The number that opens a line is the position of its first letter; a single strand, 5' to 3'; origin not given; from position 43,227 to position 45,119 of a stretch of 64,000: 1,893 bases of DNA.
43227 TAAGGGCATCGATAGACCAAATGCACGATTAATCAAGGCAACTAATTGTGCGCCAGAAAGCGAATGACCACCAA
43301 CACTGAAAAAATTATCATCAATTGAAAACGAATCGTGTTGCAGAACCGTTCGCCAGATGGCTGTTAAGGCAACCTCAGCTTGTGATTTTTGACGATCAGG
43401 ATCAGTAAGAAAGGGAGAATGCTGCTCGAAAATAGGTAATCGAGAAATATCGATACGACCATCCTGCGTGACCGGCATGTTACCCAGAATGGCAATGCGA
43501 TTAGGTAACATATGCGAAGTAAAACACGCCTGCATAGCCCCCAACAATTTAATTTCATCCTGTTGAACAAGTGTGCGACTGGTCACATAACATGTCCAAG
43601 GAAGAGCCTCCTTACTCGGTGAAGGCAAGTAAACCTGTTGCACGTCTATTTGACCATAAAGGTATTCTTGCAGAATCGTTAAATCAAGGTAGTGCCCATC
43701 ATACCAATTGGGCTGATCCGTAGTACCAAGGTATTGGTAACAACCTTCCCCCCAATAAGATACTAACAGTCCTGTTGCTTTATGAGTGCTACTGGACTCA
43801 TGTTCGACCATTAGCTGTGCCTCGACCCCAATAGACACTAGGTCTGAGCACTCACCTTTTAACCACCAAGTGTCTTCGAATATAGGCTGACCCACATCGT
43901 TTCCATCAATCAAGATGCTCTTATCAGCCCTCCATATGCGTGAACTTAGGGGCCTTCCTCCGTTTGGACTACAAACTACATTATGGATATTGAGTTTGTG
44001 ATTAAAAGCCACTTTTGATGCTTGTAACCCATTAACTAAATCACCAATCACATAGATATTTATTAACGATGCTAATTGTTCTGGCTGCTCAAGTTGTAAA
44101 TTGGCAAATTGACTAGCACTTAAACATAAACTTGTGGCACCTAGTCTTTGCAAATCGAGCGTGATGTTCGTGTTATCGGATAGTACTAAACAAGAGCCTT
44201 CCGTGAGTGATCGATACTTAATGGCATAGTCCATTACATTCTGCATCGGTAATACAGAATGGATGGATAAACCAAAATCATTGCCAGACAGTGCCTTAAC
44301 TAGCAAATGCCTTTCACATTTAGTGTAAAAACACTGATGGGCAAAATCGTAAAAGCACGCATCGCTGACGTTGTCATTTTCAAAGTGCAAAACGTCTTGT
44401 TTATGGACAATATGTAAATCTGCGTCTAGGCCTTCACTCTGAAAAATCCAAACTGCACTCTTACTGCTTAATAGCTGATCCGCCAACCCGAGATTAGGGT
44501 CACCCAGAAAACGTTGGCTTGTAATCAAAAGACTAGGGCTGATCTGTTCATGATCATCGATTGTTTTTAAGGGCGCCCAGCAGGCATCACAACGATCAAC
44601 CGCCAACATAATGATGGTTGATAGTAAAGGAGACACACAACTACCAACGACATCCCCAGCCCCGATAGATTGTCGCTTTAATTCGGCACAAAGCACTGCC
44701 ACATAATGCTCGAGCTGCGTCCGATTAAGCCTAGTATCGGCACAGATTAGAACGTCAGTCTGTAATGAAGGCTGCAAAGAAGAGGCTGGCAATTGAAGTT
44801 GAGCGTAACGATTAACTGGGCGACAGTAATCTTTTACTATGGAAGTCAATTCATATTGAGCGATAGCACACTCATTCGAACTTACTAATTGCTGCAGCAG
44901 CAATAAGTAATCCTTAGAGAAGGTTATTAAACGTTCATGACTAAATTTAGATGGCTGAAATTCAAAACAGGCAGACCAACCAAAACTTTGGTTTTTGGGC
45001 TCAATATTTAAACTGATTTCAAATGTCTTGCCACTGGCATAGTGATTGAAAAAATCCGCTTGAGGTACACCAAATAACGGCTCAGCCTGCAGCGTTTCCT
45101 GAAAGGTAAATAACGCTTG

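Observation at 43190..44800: Module 2 has a dead, full-length adenylation domain but an intact carrier and intact flanking C domains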

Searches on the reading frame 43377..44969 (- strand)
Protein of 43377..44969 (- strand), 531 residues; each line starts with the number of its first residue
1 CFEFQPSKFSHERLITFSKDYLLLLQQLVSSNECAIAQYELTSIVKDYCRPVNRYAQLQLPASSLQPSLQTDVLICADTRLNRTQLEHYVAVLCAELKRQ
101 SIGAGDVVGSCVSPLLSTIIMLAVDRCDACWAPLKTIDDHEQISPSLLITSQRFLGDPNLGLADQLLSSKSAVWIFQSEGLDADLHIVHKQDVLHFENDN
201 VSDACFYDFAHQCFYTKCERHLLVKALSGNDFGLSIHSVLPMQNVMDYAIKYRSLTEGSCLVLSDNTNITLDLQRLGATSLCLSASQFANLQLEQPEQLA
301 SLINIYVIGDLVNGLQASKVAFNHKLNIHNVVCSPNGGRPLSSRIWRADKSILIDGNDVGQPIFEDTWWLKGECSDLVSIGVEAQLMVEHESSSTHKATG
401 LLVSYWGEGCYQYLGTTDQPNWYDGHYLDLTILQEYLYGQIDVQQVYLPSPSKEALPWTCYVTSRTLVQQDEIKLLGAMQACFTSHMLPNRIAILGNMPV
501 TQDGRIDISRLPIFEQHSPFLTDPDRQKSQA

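Call 8: search_protein_families(library=pfam, proteins=[window:43377-44969:-], max_evalue=10)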
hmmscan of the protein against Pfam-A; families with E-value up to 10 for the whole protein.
window:43377-44969:- (531 aa): 1 family
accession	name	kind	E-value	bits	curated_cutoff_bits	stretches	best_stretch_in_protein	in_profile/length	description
PF03854.20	zf-P11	-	0.61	10.2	25.6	1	119-136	30-47/50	P-11 zinc finger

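Call 9: search_solved_structures(query=window:43377-44969:-, max_evalue=10, show_alignments=2)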
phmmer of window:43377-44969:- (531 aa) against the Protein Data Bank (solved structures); distinct sequences matched with E-value up to 10: 15.
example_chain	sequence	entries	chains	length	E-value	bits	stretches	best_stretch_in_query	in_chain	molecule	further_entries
4d4g_A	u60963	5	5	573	0.0016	20.6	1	397-523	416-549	APNAA1 | APNA A1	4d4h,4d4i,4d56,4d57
9bfd_B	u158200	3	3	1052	0.0058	18.7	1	398-515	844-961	Tyrocidine synthase 2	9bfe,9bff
7ly7_A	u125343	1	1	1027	0.0085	18.2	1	407-515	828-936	BmdB, Bacillamide NRPS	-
7ly4_E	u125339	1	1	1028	0.0085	18.2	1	407-515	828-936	BmdB, bacillamide NRPS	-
1amu_A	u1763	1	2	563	0.01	17.9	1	399-512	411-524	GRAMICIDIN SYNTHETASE 1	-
8hlk_A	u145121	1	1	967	0.012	17.7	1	397-516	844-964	Microcystin synthetase B (Fragment)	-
2vsq_A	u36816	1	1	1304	0.036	16.1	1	395-515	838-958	SURFACTIN SYNTHETASE SUBUNIT 3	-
5ja1_A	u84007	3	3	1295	0.082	14.9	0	399-515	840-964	Enterobactin synthase component F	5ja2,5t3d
9bfd_A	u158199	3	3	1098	0.32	13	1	398-512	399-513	Tyrocidine synthase 1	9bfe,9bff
7r27_A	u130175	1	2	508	0.49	12.4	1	406-510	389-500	D-alanine--D-alanyl carrier protein ligase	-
8jbr_A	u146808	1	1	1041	0.74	11.8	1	398-518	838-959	McyA protein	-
8xjz_C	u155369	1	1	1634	1.1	11.2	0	405-515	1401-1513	Peptide synthetase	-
8ra0_A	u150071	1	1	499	1.7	10.6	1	93-155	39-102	AMP-dependent synthetase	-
5wmm_A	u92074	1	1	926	1.9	10.4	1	481-514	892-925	NRPS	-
8www_A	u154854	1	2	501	2.2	10.2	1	399-512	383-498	Carrier domain-containing protein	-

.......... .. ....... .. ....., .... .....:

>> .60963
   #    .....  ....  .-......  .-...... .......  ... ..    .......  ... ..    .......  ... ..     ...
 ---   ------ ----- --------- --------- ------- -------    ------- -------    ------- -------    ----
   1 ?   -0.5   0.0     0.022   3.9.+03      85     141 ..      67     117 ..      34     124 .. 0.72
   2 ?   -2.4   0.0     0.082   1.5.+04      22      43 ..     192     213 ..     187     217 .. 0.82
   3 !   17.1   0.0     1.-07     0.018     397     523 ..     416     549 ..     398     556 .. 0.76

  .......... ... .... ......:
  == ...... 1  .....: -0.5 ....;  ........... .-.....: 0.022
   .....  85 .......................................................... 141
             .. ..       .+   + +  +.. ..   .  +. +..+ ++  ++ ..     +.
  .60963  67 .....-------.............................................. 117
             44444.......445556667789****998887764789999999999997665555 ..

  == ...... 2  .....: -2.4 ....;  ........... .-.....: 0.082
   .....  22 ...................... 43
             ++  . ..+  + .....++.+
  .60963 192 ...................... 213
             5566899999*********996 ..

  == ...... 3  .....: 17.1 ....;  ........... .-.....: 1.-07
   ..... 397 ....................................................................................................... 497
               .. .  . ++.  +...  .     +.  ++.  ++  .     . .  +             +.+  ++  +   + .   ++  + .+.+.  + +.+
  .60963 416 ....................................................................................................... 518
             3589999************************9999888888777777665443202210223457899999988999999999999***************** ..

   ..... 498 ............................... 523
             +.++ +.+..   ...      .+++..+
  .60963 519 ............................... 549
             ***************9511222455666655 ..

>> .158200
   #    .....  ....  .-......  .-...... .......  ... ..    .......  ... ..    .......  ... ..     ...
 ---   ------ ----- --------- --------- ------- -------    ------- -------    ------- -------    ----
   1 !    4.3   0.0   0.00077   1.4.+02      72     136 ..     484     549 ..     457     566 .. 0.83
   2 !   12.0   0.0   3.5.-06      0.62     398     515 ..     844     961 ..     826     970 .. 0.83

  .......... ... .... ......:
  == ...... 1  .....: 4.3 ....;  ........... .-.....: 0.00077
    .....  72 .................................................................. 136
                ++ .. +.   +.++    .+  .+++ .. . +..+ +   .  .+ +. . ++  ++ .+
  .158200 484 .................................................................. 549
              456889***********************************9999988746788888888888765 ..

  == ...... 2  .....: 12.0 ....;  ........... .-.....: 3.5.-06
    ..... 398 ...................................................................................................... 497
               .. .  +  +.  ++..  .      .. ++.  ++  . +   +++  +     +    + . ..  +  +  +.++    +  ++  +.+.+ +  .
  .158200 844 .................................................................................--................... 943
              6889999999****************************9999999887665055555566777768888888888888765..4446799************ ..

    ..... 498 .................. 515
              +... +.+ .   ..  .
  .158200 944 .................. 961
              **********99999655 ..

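Call 11: find_related_loci(query=window:43377-44969:-, collection=genome_contigs, flank=10000)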
Query window:43377-44969:- (531 aa) in genome_contigs; peptide patterns used: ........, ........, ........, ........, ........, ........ (x = any residue, [..] = any of these).
36 stretches matched a pattern, but none encodes a relative of the query by tblastn (E <= 1e-3).

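Call 35: find_related_loci(query=window:43377-44969:-, collection=metagenome_contigs, flank=10000)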
Query window:43377-44969:- (531 aa) in metagenome_contigs; peptide patterns used: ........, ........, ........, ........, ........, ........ (x = any residue, [..] = any of these).
49 stretches matched a pattern, but none encodes a relative of the query by tblastn (E <= 1e-3).

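Call 49: search_protein_representatives(protein=window:43422-44855:-)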
Query: 478 residues. Proteins with E-value up to 0.001 (for the whole library): 679; up to 1e-10: 40; up to 1e-30: 1. The best 150 are listed.
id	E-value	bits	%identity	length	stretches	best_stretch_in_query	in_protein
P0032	3.1e-41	158.3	36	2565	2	199-478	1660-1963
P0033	5.8e-25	104.6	26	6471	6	360-478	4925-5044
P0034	2.1e-17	79.7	25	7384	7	360-475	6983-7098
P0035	3.9e-17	78.8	27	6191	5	360-474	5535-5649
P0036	7.4e-17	77.9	28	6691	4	359-474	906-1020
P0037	3.6e-15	72.3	26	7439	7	360-474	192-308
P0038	6.6e-15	71.5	23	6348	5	349-474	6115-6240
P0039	1.0e-14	70.8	26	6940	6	359-474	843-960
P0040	1.4e-14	70.3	27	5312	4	361-475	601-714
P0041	3.3e-14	69.2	27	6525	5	360-474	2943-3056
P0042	3.4e-14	69.1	25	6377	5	355-475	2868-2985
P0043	5.2e-14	68.5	28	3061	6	360-475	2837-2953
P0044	7.7e-14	67.9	24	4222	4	360-474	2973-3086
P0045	9.0e-14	67.7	28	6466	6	359-475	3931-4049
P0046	1.5e-13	67.0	26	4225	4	360-475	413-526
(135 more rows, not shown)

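Call 51: find_encoding_contigs(protein=P0032, flank=10000, max_places=5)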
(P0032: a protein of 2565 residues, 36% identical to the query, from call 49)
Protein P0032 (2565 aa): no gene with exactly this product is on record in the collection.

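Call 54: find_homologous_proteins(query=P0032, region=1430-1990)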
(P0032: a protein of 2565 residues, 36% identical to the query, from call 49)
Query P0032, residues 1430-1990 (561 aa): 306 proteins with E <= 0.001 among 8000 candidates; the best 120 are listed.
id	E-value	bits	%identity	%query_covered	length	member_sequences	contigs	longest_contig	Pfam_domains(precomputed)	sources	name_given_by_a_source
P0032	0.0e+0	1279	100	100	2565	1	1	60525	PF00668.26,PF00550.32,PF00501.35,PF13193.13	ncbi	ncbi:MAG: amino acid adenylation domain-containing protein, partial [Arenicella sp.]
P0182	1.0e-27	115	22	49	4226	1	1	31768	PF00668.26,PF07247.18,PF00550.32,PF00501.35,PF13193.13,PF00975.27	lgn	-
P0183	1.6e-22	98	25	36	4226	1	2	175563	PF00668.26,PF00550.32,PF12697.14,PF00501.35,PF13193.13,PF00975.27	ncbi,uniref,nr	ncbi:non-ribosomal peptide synthetase [Dyella tabacisoli]|uniref:Non-ribosomal peptide synthetase n=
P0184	9.6e-22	95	27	24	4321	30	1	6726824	PF00668.26,PF00550.32,PF00501.35,PF13193.13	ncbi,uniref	ncbi:non-ribosomal peptide synthase/polyketide synthase [Variovorax sp. Varisp41]|uniref:non-ribosom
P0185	1.4e-21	95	30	24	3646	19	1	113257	PF00668.26,PF00550.32,PF00501.35,PF13193.13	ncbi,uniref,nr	ncbi:non-ribosomal peptide synthetase [Pseudomonas sp. FFUP_PS_473]|uniref:non-ribosomal peptide syn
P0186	6.6e-21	93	21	94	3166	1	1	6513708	PF00668.26,PF00550.32,PF00501.35,PF13193.13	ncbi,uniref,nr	ncbi:non-ribosomal peptide synthetase [Pseudomonas putida]|uniref:non-ribosomal peptide synthetase n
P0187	1.7e-20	91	21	98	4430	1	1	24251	PF00668.26,PF00550.32,PF00501.35,PF13193.13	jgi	jgi:amino acid adenylation domain-containing protein/non-ribosomal peptide synthase protein (TIGR017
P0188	4.8e-20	90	23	40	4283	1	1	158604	PF00668.26,PF00550.32,PF00501.35,PF13193.13,PF23297.2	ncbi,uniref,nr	ncbi:non-ribosomal peptide synthetase [Flavobacterium branchiicola]|uniref:Non-ribosomal peptide syn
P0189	6.7e-20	89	27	36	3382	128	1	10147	PF00668.26,PF00550.32,PF00501.35,PF13193.13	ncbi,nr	ncbi:amino acid adenylation domain-containing protein/non-ribosomal peptide synthase protein (TIGR01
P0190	6.8e-20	89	25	36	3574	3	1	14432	PF00668.26,PF00550.32,PF00501.35,PF13193.13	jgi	-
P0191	6.9e-20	89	25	18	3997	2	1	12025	PF00668.26,PF00550.32,PF00501.35,PF13193.13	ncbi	ncbi:amino acid adenylation domain-containing protein, partial [Streptomyces yaanensis]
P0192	2.5e-19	87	25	36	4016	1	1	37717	PF00668.26,PF00550.32,PF18563.7,PF00501.35,PF13193.13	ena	-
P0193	2.6e-19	87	21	94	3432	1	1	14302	PF00668.26,PF00550.32,PF00501.35,PF13193.13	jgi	jgi:amino acid adenylation domain-containing protein/non-ribosomal peptide synthase protein (TIGR017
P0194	1.0e-18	85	22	94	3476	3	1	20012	PF00668.26,PF00550.32,PF00501.35,PF13193.13,PF00975.27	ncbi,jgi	jgi:amino acid adenylation domain-containing protein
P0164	1.6e-18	85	24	95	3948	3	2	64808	PF00668.26,PF00550.32,PF00501.35,PF13193.13,PF00975.27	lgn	-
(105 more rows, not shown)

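Call 55: predict_structure(alignment_id=A1)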
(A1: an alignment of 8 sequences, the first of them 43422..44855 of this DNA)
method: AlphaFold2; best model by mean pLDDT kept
length: 478 residues; sequences in the alignment: 8
mean_pLDDT: 48.9   pTM: 0.38
mean pLDDT of the five models: 48.9, 47.1, 46.9, 45.1, 43.5
residues with pLDDT >= 90: 0; 70-90: 55; 50-70: 174; < 50: 249
segments of 3 or more residues with pLDDT < 50: 1-47, 67-71, 73-77, 96-184, 207-216, 296-305, 309-340, 351-360, 368-378, 380-389, 412-417
pLDDT, mean of each block of 10 residues (from residue 1): 24 21 30 25 46 62 49 48 58 44 35 33 38 30 29 26 30 34 51 58 53 43 59 70 73 63 75 63 77 49 45 33 32 45 54 47 49 46 46 58 54 50 65 66 65 73 66 60
secondary structure, 60 per line:
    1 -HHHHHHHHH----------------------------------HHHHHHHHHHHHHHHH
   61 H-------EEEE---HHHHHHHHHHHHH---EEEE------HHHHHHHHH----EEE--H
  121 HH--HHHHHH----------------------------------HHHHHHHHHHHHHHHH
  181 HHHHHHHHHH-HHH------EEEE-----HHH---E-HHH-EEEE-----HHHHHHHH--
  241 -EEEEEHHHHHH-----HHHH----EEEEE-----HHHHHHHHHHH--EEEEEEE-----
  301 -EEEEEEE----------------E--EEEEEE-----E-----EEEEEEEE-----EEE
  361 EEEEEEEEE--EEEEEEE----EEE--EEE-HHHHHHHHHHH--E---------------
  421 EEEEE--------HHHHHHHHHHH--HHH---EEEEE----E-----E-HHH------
elements in order: H2-10 H45-61 E69-72 H76-88 E92-95 H102-110 E115-117 H125-130 H165-190 E201-204 E222-225 H231-238 E242-246 H247-252 H258-261 E266-270 H276-286 E289-295 E302-308 E328-333 E345-352 E358-369 E372-378 E383-385 E388-390 H392-402 E421-425 H434-444 E453-457

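Call 68: fold_search(model_id=the predicted structure, library=pdb)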
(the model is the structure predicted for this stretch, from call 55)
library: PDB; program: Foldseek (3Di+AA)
matches with E <= 10: 1418; with E <= 0.001: 495
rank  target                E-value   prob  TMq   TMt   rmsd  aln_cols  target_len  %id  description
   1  6p1j_B                2.5e-18  1.00  0.43  0.24  14.6       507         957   15  The structure of condensation and adenylation domains of teixobactin-producing nonribosomal peptide synthetase Txo2 se (released 2019-05-29)
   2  5ja1_A                3.5e-18  1.00  0.52  0.24   9.0       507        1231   14  EntF, a Terminal Nonribosomal Peptide Synthetase Module Bound to the MbtH-Like Protein YbdZ (released 2016-09-14)
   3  1amu_A                6.9e-18  1.00  0.43  0.41  13.6       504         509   16  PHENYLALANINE ACTIVATING DOMAIN OF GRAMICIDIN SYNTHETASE 1 IN A COMPLEX WITH AMP AND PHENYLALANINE (released 1998-07-01)
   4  1amu_B                1.0e-17  1.00  0.42  0.40  13.6       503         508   15  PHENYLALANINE ACTIVATING DOMAIN OF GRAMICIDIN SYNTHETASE 1 IN A COMPLEX WITH AMP AND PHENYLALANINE (released 1998-07-01)
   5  6p1j_A                1.1e-17  1.00  0.42  0.24  14.7       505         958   15  The structure of condensation and adenylation domains of teixobactin-producing nonribosomal peptide synthetase Txo2 se (released 2019-05-29)
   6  9bfd_B                1.3e-17  1.00  0.43  0.23  13.7       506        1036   14  Tyrocidine synthetase modules 1 and 2 crosslinked in the condensation state, complex A (released 2024-10-09)
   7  5ja2_A                1.3e-17  1.00  0.52  0.24   9.2       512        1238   14  EntF, a Terminal Nonribosomal Peptide Synthetase Module Bound to the non-Native MbtH-Like Protein PA2412 (released 2016-09-14)
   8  5t3d                  1.5e-17  1.00  0.54  0.28   9.1       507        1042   16  Crystal structure of holo-EntF a nonribosomal peptide synthetase in the thioester-forming conformation (released 2016-09-21)
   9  8www_A                9.7e-17  1.00  0.42  0.40  14.0       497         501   15  Crystal structure of the adenylation domain of SyAstC (released 2024-06-05)
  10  3vnq                  1.1e-16  1.00  0.40  0.39  15.5       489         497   14  Co-crystal structure of NRPS adenylation protein CytC1 with ATP from streptomyces (released 2013-01-23)
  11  8pyy                  1.4e-16  1.00  0.40  0.39  16.6       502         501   15  Amide bond synthetase from Streptomyces hindustanus in open conformation (released 2024-02-07)
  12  5u89_A                1.5e-16  1.00  0.42  0.22  14.0       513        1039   16  Crystal structure of a cross-module fragment from the dimodular NRPS DhbF (released 2017-05-10)
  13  5u2a                  4.9e-16  1.00  0.41  0.37  15.5       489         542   16  Crystal structure of Brucella canis Acyl-CoA Synthetase (released 2016-12-21)
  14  2v7b_A                7.0e-16  1.00  0.41  0.40  13.5       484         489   13  Crystal structures of a benzoate CoA ligase from Burkholderia xenovorans LB400 (released 2007-10-02)
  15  7thq_B                8.4e-16  1.00  0.54  0.51   8.3       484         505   13  Crystal structure of PltF trapped with PigG using a proline adenosine vinylsulfonamide inhibitor (released 2022-11-30)
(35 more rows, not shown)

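Call 90: predict_structure(alignment_id=A2)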
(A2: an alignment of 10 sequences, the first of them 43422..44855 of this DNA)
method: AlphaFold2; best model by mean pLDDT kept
length: 478 residues; sequences in the alignment: 10
mean_pLDDT: 66.3   pTM: 0.62
mean pLDDT of the five models: 66.3, 64.2, 61.2, 59.6, 58.0
residues with pLDDT >= 90: 21; 70-90: 251; 50-70: 91; < 50: 115
segments of 3 or more residues with pLDDT < 50: 1-31, 99-114, 116-177, 315-317
pLDDT, mean of each block of 10 residues (from residue 1): 26 25 32 75 86 83 72 75 83 62 39 44 42 39 28 23 25 42 63 71 71 79 76 79 85 75 87 80 87 73 80 55 72 75 79 59 76 70 59 77 83 71 90 91 84 90 71 74
secondary structure, 60 per line:
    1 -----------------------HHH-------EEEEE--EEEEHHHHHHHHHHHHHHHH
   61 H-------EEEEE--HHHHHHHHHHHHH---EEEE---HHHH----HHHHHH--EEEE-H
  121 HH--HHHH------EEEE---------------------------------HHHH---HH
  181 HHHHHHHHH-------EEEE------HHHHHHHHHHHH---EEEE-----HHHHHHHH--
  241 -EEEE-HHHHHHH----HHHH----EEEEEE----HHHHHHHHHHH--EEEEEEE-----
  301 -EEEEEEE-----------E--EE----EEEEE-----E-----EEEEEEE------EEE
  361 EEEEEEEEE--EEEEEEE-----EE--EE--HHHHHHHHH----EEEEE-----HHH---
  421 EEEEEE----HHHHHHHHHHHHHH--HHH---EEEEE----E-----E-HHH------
elements in order: E34-38 E41-44 H45-61 E69-73 H76-88 E92-95 H99-102 H107-112 E115-118 H125-128 E135-138 H172-175 H179-189 E197-200 H207-218 E222-225 H231-238 E242-245 H247-253 H258-261 E266-271 H276-286 E289-295 E302-308 E329-333 E345-351 E358-369 E372-378 H392-400 E405-409 E421-426 H431-444 E453-457

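Call 93: fold_search(model_id=the predicted structure, library=pdb)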
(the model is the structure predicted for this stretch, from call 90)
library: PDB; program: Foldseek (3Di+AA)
matches with E <= 10: 1655; with E <= 0.001: 585
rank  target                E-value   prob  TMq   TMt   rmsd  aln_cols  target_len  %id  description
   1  6p1j_B                3.0e-23  1.00  0.67  0.36   6.5       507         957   15  The structure of condensation and adenylation domains of teixobactin-producing nonribosomal peptide synthetase Txo2 se (released 2019-05-29)
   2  1amu_B                1.5e-22  1.00  0.65  0.62   6.3       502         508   16  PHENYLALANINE ACTIVATING DOMAIN OF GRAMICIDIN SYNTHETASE 1 IN A COMPLEX WITH AMP AND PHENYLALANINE (released 1998-07-01)
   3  1amu_A                1.8e-22  1.00  0.65  0.62   6.4       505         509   16  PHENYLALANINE ACTIVATING DOMAIN OF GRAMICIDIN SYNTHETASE 1 IN A COMPLEX WITH AMP AND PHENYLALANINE (released 1998-07-01)
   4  6p1j_A                2.0e-22  1.00  0.67  0.36   6.5       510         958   15  The structure of condensation and adenylation domains of teixobactin-producing nonribosomal peptide synthetase Txo2 se (released 2019-05-29)
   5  8www_A                3.5e-22  1.00  0.64  0.61   7.0       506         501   16  Crystal structure of the adenylation domain of SyAstC (released 2024-06-05)
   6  8wev_A                3.9e-22  1.00  0.58  0.57   7.4       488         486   14  Crystal structure of Feruoyl-CoA Synthetase complexed with AMP from Amycolatopsis thermoflava (released 2024-09-25)
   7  8hlk                  6.7e-22  1.00  0.63  0.36   6.9       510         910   18  Structure of McyB-C1A1 complexed with L-Leu and AMP (released 2023-12-13)
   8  9bfd_B                8.0e-22  1.00  0.64  0.33   7.1       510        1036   14  Tyrocidine synthetase modules 1 and 2 crosslinked in the condensation state, complex A (released 2024-10-09)
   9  3vnq                  1.3e-21  1.00  0.59  0.57   8.6       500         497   14  Co-crystal structure of NRPS adenylation protein CytC1 with ATP from streptomyces (released 2013-01-23)
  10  6vhv                  1.4e-21  1.00  0.60  0.59   7.3       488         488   16  Klebsiella oxytoca NpsA in complex with 3-hydroxyanthranilyl-AMSN (released 2020-06-24)
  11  7tyb                  1.7e-21  1.00  0.64  0.60   6.7       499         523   16  Salicylate Adenylate PchD from Pseudomonas aeruginosa containing salicyl-AMS (released 2022-05-18)
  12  5u89_A                3.5e-21  1.00  0.54  0.27  12.0       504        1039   17  Crystal structure of a cross-module fragment from the dimodular NRPS DhbF (released 2017-05-10)
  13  5ja2_A                4.0e-21  1.00  0.55  0.23  14.8       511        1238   15  EntF, a Terminal Nonribosomal Peptide Synthetase Module Bound to the non-Native MbtH-Like Protein PA2412 (released 2016-09-14)
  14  5t3d                  4.0e-21  1.00  0.54  0.27  14.4       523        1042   15  Crystal structure of holo-EntF a nonribosomal peptide synthetase in the thioester-forming conformation (released 2016-09-21)
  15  1md9                  5.7e-21  1.00  0.64  0.58   6.8       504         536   15  CRYSTAL STRUCTURE OF DhbE IN COMPLEX WITH DHB AND AMP (released 2002-09-11)
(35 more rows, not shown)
